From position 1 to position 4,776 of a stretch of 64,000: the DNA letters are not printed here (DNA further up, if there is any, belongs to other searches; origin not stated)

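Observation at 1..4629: More than 1500-aa acidic protein without recognisable domains, running off the 5' edge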

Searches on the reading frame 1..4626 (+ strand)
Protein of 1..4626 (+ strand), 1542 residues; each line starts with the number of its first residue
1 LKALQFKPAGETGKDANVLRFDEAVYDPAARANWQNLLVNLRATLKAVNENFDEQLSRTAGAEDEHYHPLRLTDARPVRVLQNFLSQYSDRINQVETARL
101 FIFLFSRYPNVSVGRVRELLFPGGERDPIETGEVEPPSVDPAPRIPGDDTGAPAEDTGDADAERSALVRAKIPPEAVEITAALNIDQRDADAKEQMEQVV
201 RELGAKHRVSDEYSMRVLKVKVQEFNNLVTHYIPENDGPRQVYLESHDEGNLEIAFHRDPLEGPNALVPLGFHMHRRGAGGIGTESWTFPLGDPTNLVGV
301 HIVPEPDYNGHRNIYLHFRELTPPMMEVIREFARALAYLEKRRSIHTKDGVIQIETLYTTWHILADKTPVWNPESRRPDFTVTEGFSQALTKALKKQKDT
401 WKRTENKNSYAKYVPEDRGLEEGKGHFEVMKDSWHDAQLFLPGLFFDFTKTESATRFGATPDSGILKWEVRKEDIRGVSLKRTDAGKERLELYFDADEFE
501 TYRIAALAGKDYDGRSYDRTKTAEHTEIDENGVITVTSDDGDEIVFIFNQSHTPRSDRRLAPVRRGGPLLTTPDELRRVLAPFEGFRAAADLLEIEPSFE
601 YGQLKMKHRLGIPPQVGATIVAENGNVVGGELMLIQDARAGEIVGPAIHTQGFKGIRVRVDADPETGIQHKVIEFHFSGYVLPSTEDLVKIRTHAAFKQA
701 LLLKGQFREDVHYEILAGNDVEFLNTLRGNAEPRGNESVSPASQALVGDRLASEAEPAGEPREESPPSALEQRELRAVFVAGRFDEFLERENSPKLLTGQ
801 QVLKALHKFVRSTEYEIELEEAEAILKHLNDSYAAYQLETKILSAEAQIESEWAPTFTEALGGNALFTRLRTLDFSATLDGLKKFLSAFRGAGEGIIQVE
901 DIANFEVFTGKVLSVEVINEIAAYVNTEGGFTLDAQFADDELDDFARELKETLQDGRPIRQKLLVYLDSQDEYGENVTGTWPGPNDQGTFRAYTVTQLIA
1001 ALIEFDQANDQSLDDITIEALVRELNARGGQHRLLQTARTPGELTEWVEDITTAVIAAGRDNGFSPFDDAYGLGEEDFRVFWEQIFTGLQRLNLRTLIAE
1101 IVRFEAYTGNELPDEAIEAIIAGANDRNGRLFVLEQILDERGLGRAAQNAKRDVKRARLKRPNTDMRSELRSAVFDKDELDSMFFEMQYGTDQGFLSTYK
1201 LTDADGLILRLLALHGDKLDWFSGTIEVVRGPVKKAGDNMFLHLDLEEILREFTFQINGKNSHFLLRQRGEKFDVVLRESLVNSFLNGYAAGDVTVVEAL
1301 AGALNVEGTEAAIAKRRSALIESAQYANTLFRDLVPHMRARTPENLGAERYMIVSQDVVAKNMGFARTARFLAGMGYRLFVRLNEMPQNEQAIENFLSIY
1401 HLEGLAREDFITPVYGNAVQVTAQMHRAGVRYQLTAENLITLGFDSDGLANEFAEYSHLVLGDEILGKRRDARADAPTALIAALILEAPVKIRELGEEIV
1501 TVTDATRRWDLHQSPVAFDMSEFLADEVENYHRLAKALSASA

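Call 5: search_protein_families(library=pfam, proteins=[window:1-4626:+], max_evalue=1)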
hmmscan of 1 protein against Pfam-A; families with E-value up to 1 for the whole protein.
window:1-4626:+ (1542 aa): 1 family
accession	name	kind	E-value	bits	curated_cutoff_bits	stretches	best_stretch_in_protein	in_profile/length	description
PF21770.3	MgtC_SapB_C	-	0.12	13.4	27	1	170-210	36-73/77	MGTC/SAPB C-terminal domain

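Call 6: search_protein_families(library=ncbifam, proteins=[window:1-4626:+], max_evalue=1)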
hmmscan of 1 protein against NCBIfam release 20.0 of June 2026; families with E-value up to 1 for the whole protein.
window:1-4626:+ (1542 aa): 0 families

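Call 7: search_solved_structures(query=window:1-4626:+, max_evalue=1)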
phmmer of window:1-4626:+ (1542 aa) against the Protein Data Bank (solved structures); distinct sequences matched with E-value up to 1: 0.

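Call 11: find_homologous_proteins(query=window:1-4626:+)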
Query window:1-4626:+: 8000 candidates shared short words with the query, none scored E <= 0.001.

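Call 14: find_related_loci(query=window:1-4626:+, collection=genome_contigs, flank=10000)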
Query window:1-4626:+ (1542 aa) in genome_contigs; peptide patterns used: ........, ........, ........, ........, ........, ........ (x = any residue, [..] = any of these).
34 stretches matched a pattern, but none encodes a relative of the query by tblastn (E <= 1e-3).

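Call 15: find_related_loci(query=window:1-4626:+, collection=metagenome_contigs, flank=10000)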
Query window:1-4626:+ (1542 aa) in metagenome_contigs; peptide patterns used: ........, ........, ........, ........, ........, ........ (x = any residue, [..] = any of these).
52 stretches matched a pattern, but none encodes a relative of the query by tblastn (E <= 1e-3).

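Call 16: find_related_loci(query=window:1-4626:+, collection=viral_contigs, flank=10000)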
Query window:1-4626:+ (1542 aa) in viral_contigs; peptide patterns used: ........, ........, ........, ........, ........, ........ (x = any residue, [..] = any of these).
1 stretches matched a pattern, but none encodes a relative of the query by tblastn (E <= 1e-3).
